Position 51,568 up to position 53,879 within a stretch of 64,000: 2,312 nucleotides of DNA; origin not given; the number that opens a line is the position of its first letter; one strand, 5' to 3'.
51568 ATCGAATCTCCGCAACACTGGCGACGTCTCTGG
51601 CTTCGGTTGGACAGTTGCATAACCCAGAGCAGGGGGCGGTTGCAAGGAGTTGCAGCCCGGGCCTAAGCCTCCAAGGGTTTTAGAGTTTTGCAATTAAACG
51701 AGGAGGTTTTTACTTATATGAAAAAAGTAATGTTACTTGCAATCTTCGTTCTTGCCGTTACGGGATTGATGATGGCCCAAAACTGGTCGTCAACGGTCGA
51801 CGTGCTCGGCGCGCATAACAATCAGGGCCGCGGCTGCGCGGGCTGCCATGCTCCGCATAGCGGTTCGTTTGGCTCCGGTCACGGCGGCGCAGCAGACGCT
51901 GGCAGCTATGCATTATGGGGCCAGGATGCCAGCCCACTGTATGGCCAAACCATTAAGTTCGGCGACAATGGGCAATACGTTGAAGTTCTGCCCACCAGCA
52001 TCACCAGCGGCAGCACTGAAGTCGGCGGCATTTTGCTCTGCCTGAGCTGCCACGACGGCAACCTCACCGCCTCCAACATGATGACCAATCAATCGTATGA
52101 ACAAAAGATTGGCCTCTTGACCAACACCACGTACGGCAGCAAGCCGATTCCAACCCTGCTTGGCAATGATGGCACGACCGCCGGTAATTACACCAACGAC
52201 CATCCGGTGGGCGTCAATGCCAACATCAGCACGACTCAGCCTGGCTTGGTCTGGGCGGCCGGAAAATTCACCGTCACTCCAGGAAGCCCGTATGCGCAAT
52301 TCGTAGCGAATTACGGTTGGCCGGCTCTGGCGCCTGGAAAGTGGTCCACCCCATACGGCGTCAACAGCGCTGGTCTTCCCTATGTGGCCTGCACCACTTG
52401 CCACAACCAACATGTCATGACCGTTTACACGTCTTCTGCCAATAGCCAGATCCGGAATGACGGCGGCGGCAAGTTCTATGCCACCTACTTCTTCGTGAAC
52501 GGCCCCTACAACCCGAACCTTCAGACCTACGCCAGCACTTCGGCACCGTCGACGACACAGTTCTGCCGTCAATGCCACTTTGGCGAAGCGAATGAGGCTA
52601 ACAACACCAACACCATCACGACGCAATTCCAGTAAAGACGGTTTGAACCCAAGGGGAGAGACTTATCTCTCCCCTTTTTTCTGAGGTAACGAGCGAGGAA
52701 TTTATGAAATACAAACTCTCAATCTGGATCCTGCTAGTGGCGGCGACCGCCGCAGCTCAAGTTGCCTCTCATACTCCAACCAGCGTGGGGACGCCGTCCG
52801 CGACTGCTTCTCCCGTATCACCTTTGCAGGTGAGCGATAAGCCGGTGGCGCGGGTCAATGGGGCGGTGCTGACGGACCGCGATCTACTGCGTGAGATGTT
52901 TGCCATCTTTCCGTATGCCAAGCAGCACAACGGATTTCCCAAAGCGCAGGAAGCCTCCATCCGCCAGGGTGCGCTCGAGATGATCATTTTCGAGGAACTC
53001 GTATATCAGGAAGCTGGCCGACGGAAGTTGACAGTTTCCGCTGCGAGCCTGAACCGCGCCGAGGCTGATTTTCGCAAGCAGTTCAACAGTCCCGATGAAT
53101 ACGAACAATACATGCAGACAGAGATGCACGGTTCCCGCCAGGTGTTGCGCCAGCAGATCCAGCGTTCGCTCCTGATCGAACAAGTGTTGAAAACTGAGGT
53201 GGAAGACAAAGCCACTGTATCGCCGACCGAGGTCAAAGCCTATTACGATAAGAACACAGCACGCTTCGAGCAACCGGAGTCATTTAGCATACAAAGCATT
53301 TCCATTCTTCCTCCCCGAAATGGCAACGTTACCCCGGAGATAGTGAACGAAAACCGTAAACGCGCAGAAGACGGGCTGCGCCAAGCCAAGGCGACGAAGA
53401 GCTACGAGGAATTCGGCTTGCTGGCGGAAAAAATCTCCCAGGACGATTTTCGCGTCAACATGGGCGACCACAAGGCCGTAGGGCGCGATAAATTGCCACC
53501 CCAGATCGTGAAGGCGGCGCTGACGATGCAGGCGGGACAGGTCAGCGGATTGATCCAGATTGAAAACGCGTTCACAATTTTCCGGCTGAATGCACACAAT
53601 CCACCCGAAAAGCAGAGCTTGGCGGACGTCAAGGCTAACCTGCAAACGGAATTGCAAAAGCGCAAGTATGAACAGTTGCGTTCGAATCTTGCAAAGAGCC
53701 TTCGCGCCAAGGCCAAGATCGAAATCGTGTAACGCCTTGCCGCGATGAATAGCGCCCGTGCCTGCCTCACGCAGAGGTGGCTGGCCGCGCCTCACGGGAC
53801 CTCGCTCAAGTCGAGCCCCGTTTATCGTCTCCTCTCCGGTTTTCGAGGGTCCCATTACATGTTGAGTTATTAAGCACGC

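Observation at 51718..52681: Monocistronic tetraheme cytochrome with low heme density and an OmcS-like N-terminal motif: candidate filament subunit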

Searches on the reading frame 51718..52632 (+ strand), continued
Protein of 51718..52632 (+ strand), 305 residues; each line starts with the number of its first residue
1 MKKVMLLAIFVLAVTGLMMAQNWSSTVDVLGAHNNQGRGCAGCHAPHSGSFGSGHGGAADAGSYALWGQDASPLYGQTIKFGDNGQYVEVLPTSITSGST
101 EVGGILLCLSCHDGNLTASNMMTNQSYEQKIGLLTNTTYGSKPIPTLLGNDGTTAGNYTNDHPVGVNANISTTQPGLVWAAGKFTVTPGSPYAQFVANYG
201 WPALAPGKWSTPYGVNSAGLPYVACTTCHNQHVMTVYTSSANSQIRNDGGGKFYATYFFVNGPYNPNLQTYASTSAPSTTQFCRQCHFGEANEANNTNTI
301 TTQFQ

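Call 40: search_protein_families(library=pfam, alignment_id=A2, max_evalue=0.01)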
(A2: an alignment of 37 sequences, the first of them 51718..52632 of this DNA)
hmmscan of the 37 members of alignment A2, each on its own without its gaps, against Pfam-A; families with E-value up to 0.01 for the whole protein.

A. member 1, window:51718-52632:+ (305 aa): 5 families
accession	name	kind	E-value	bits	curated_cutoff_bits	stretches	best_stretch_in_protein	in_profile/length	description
PF09699.15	Paired_CXXCH_1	-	1.2e-05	25.3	20.6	0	37-49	6-18/41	Doubled CXXCH motif (Paired_CXXCH_1)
PF22113.1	Mtrc-MtrF_II-IV_dom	-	5.8e-05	23.1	30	0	224-299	30-100/176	Outer membrane cytochrome MtrC/MtrF-like, domains II/IV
PF14537.11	Cytochrom_c3_2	-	0.00025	21.9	25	0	222-235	57-70/79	Cytochrome c3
PF14522.11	Cytochrome_C7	-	0.0032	17.7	24.8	0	223-294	14-55/67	Cytochrome c7 and related cytochrome c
PF03264.19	Cytochrom_NNT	-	0.0094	16.1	24.1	0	271-298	27-54/174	NapC/NirT cytochrome c family, N-terminal region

B. families by the number of members that match (of 37 scanned): 15 families
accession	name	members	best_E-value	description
PF09699.15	Paired_CXXCH_1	37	4.6e-10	Doubled CXXCH motif (Paired_CXXCH_1)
PF14522.11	Cytochrome_C7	32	2e-07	Cytochrome c7 and related cytochrome c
PF14537.11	Cytochrom_c3_2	32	1.1e-05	Cytochrome c3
PF22113.1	Mtrc-MtrF_II-IV_dom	27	2.9e-06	Outer membrane cytochrome MtrC/MtrF-like, domains II/IV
PF13442.11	Cytochrome_CBB3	19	1.2e-06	Cytochrome C oxidase, cbb3-type, subunit III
PF03264.19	Cytochrom_NNT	9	0.00012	NapC/NirT cytochrome c family, N-terminal region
PF16694.10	Cytochrome_P460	4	7.6e-05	Cytochrome P460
PF03150.19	CCP_MauG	3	0.00083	Di-haem cytochrome c peroxidase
PF24734.1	DUF7685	3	0.0014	Domain of unknown function (DUF7685)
PF13435.11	Cytochrome_C554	2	0.001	Cytochrome c554 and c-prime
PF00034.26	Cytochrom_C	2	0.0013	Cytochrome c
PF02335.20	Cytochrom_C552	2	0.0025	Cytochrome c552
PF02085.21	Cytochrom_CIII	2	0.003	Class III cytochrome C family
PF22678.1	Cytochrom_c_NrfB-like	1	0.002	Cytochrome c-type protein NrfB-like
PF05495.17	zf-CHY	1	0.0089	CHY zinc finger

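Call 46: find_homologous_proteins(query=A3, max_evalue=0.00001)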
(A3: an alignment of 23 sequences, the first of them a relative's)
Query A3 (23 sequences) (319 aa, profile of the alignment): 3778 proteins with E <= 0.00001 among 8000 candidates; the best 120 are listed.
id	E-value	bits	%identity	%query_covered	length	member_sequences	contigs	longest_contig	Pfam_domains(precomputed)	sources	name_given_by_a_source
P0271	4.2e-104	366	41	97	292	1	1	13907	PF09699.16,PF13442.12,PF14522.12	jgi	jgi:cytochrome c553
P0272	2.5e-103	364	39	89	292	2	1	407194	PF09699.16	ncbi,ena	-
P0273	2.6e-103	364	40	98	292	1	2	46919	PF09699.16,PF14537.12,PF13442.12,PF14522.12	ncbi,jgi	jgi:formate-dependent nitrite reductase cytochrome c552 subunit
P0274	2.7e-103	364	38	97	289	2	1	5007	PF09699.16,PF13442.12,PF14522.12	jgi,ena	-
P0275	3.3e-103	363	40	98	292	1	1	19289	PF09699.16,PF14537.12,PF13442.12,PF14522.12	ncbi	-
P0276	4.4e-103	363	41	98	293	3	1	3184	PF09699.16,PF14522.12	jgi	jgi:hypothetical protein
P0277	4.8e-103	363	39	98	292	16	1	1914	PF09699.16,PF14537.12,PF14522.12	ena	-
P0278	5.4e-103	363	39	89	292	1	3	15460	PF09699.16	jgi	jgi:hypothetical protein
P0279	6.0e-103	362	40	98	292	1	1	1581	PF09699.16,PF14537.12,PF13442.12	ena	-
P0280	6.7e-103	362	39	89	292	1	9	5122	PF09699.16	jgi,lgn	jgi:hypothetical protein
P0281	7.9e-103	362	40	98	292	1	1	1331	PF09699.16,PF14537.12,PF13442.12,PF14522.12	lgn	-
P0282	8.6e-103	362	39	98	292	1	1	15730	PF09699.16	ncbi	-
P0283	9.9e-103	362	40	98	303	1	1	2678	PF09699.16,PF14537.12,PF13442.12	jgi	jgi:hypothetical protein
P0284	1.1e-102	362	40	98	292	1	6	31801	PF09699.16,PF13442.12,PF14522.12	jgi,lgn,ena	jgi:cytochrome c553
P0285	1.4e-102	361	38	98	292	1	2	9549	PF09699.16,PF14537.12,PF13442.12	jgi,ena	-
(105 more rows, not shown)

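Call 61: find_encoding_contigs(protein=P0272, flank=10000, max_places=2)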
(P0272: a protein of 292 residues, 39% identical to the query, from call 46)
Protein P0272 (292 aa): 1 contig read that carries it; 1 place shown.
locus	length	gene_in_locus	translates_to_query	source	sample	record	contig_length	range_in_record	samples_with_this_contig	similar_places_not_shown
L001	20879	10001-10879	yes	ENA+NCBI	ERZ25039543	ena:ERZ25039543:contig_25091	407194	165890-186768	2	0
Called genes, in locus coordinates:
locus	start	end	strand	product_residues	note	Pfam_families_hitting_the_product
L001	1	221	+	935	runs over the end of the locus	PF13620:CarboxypepD_reg, PF13715:CarbopepD_reg_2, PF08308:PEGA (faint), PF07715:Plug, PF00593:TonB_dep_Rec_b-barrel, PF14905:OMP_b-brl_3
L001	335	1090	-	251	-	PF00480:ROK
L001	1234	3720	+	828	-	PF00271:Helicase_C (faint), PF17764:PriA_3primeBD, PF00270:DEAD, PF04851:ResIII, PF18074:PriA_C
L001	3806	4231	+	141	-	PF12663:DUF3788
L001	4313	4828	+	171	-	-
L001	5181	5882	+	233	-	PF00196:GerE, PF08281:Sigma70_r4_2 (weak)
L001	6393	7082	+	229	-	PF04366:Ysc84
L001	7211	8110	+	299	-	PF03279:Lip_A_acyltrans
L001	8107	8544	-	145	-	PF13424:TPR_12 (faint), PF13431:TPR_17 (faint), PF24575:TPR_Slam (faint), PF00515:TPR_1 (faint), PF13371:TPR_9 (weak), PF13432:TPR_16, PF14559:TPR_19, PF13414:TPR_11, +4 more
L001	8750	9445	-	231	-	PF13174:TPR_6 (faint), PF25058:ARM_TT21 (weak), PF23914:TPR_CcmH_CycH, PF24575:TPR_Slam (weak), PF14559:TPR_19, PF13428:TPR_14 (weak), PF13414:TPR_11 (weak), PF13432:TPR_16, +8 more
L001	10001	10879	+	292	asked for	PF09699:Paired_CXXCH_1 (faint)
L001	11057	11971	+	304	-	PF13145:Rotamase_2, PF00639:Rotamase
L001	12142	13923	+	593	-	-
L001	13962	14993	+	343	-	-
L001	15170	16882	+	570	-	PF13435:Cytochrome_C554 (faint), PF14522:Cytochrome_C7 (faint), PF14537:Cytochrom_c3_2 (faint), PF22678:Cytochrom_c_NrfB-like (faint), PF13442:Cytochrome_CBB3 (faint), PF09699:Paired_CXXCH_1 (weak)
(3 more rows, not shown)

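Call 64: predict_structure(alignment_id=A5)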
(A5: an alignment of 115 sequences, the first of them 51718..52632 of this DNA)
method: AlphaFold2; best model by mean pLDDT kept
length: 305 residues; sequences in the alignment: 115
mean_pLDDT: 51.0   pTM: 0.40
mean pLDDT of the five models: 51.0, 46.5, 45.0, 44.2, 41.7
residues with pLDDT >= 90: 10; 70-90: 29; 50-70: 101; < 50: 165
segments of 3 or more residues with pLDDT < 50: 21-70, 110-122, 124-128, 144-153, 155-163, 203-213, 226-236, 254-305
pLDDT, mean of each block of 10 residues (from residue 1): 94 79 38 35 34 33 40 62 57 61 52 43 48 53 43 43 56 70 76 59 47 63 51 46 63 43 35 40 37 38 29
secondary structure, 60 per line:
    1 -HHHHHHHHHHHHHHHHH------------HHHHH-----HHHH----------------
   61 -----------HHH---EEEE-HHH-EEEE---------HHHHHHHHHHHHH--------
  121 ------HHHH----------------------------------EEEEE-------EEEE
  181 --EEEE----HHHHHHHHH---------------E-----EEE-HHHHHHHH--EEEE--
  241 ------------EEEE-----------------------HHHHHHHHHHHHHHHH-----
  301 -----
elements in order: H2-18 H31-35 H41-44 E78-81 E87-90 H100-112 H127-130 E165-169 E177-180 E183-186 H191-199 E221-223 H225-232 E235-238 E253-256 H280-295

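Call 66: find_related_loci(query=A6, collection=genome_contigs, flank=8000)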
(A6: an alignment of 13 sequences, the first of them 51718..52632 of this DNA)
Query A6 (305 aa) in genome_contigs; peptide patterns used: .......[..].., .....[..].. (x = any residue, [..] = any of these).
599 stretches matched a pattern (row limit reached: there are more); 570 encode a relative of the query (tblastn E <= 1e-3); the best 80 are kept; 80 distinct loci.
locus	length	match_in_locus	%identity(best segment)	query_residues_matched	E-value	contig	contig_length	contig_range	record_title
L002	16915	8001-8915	99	1-305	0e+0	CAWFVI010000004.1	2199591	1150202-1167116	MAG: uncultured Acidobacteriota bacterium isolate MFD05377.bin.1.8 genome assembly, contig: contig_33721, whole genome s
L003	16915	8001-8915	96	1-305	0e+0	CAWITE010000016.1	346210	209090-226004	MAG: uncultured Acidobacteriota bacterium isolate MFD09222.bin.1.71 genome assembly, contig: contig_38045, whole genome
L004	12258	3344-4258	95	1-305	0e+0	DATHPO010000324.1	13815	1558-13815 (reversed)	MAG TPA_asm: Terriglobales bacterium isolate SMAG_U12712 k141_600433, whole genome shotgun sequence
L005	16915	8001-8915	87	1-305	4e-175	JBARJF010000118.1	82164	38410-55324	MAG: Candidatus Sulfotelmatobacter sp. isolate MFD06650_ilm_asm_bin2 k127_31176, whole genome shotgun sequence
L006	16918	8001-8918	84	1-305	8e-174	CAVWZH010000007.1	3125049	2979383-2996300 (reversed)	MAG: uncultured Acidobacteriota bacterium isolate MFD09286.bin.1.194 genome assembly, contig: contig_11360, whole genome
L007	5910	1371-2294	83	1-305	2e-175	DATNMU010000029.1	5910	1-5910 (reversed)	MAG TPA_asm: Candidatus Acidoferrum sp. isolate SMAG_U11487 k141_196536, whole genome shotgun sequence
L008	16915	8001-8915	86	1-305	2e-171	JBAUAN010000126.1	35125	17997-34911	MAG: Candidatus Sulfotelmatobacter sp. isolate MFD10734_ilm_asm_bin25 k127_44079, whole genome shotgun sequence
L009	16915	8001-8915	88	1-305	3e-168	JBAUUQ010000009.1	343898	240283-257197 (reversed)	MAG: Terriglobales bacterium isolate MFD05931_ilm_asm_bin20 k127_75414, whole genome shotgun sequence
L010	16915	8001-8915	88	1-305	2e-167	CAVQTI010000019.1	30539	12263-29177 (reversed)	MAG: uncultured Acidobacteriota bacterium isolate MFD00125.bin.1.39 genome assembly, contig: contig_65934, whole genome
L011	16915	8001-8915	83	1-305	2e-167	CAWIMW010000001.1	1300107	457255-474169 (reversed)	MAG: uncultured Acidobacteriota bacterium isolate MFD05442.bin.1.249 genome assembly, contig: contig_1570, whole genome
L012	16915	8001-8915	86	1-305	4e-166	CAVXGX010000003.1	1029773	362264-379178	MAG: uncultured Acidobacteriota bacterium isolate MFD04463.bin.1.253 genome assembly, contig: contig_5871, whole genome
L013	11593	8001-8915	86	1-305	7e-166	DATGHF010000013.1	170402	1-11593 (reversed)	MAG TPA_asm: Candidatus Sulfotelmatobacter sp. isolate SMAG_U9773 k141_781021, whole genome shotgun sequence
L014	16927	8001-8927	85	1-305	2e-165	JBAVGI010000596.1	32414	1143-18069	MAG: Candidatus Sulfotelmatobacter sp. isolate MFD06932_ilm_asm_bin40 k127_67387, whole genome shotgun sequence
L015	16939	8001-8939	82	1-305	3e-165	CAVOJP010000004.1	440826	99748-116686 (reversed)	MAG: uncultured Acidobacteriaceae bacterium isolate MFD00082.bin.1.143 genome assembly, contig: contig_2077, whole genom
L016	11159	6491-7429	81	1-305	2e-164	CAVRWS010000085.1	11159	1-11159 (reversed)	MAG: uncultured Acidobacteriaceae bacterium isolate MFD05512.bin.2.91 genome assembly, contig: contig_61463, whole genom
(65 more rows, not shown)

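Call 68: fold_search(model_id=the predicted structure, library=pdb)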
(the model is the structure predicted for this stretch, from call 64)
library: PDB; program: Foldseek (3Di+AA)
matches with E <= 10: 0; with E <= 0.001: 0
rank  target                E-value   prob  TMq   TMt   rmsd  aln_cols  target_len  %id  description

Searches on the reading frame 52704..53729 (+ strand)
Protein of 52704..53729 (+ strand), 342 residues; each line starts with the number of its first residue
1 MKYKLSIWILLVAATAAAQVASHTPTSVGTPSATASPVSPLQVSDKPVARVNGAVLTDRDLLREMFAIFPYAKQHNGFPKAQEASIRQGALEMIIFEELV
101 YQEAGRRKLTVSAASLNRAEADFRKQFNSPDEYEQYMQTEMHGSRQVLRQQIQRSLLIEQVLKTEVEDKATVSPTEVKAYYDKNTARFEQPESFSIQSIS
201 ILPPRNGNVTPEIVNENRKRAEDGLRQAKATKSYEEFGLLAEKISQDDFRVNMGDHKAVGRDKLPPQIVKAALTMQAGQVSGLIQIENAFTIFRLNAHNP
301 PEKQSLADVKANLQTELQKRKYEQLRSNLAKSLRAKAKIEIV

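Call 7: search_protein_families(library=pfam, proteins=[window:52704-53729:+], max_evalue=0.01)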
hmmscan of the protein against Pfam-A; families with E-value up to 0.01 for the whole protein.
window:52704-53729:+ (342 aa): 5 families
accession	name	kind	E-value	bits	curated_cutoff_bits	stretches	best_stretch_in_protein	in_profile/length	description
PF13145.12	Rotamase_2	-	7.6e-14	53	27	1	172-310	1-120/121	PPIC-type PPIASE domain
PF13624.11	SurA_N_3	-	4.9e-09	36.7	27.2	1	44-161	37-161/162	SurA-like N-terminal domain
PF00639.27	Rotamase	-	1.3e-08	36.1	21.7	1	217-296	18-96/97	PPIC-type PPIASE domain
PF13623.11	SurA_N_2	-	1.1e-07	32.3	28.5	1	44-118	39-117/145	SurA-like N-terminal domain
PF09312.16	SurA_N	-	4.2e-06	27.4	30.8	1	45-161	2-117/118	SurA N-terminal domain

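Call 8: search_protein_families(library=ncbifam, proteins=[window:52704-53729:+], max_evalue=0.01)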
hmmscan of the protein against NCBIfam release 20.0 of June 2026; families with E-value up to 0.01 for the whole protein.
window:52704-53729:+ (342 aa): 6 families
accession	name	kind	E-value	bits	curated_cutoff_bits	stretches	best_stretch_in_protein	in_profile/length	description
NF008038.0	PRK10770.1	equivalog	1e-17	64.1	394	1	38-309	19-285/431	peptidylprolyl isomerase SurA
NF000809.0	PRK00059.1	equivalog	3.6e-14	52.9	303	1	45-340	35-329/336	peptidylprolyl isomerase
NF008054.0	PRK10788.1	equivalog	2.5e-13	49.6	493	2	166-321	243-381/626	peptidylprolyl isomerase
TIGR02933.1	nifM_nitrog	equivalog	3e-09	37.1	168.2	1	63-323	9-245/256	nitrogen fixation protein NifM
TIGR02925.1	cis_trans_EpsD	equivalog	0.00029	20.5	108.9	0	151-206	96-151/232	EpsD family peptidyl-prolyl cis-trans isomerase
NF002827.0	PRK03002.1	equivalog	0.00075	18.6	343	1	216-322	145-247/285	peptidylprolyl isomerase PrsA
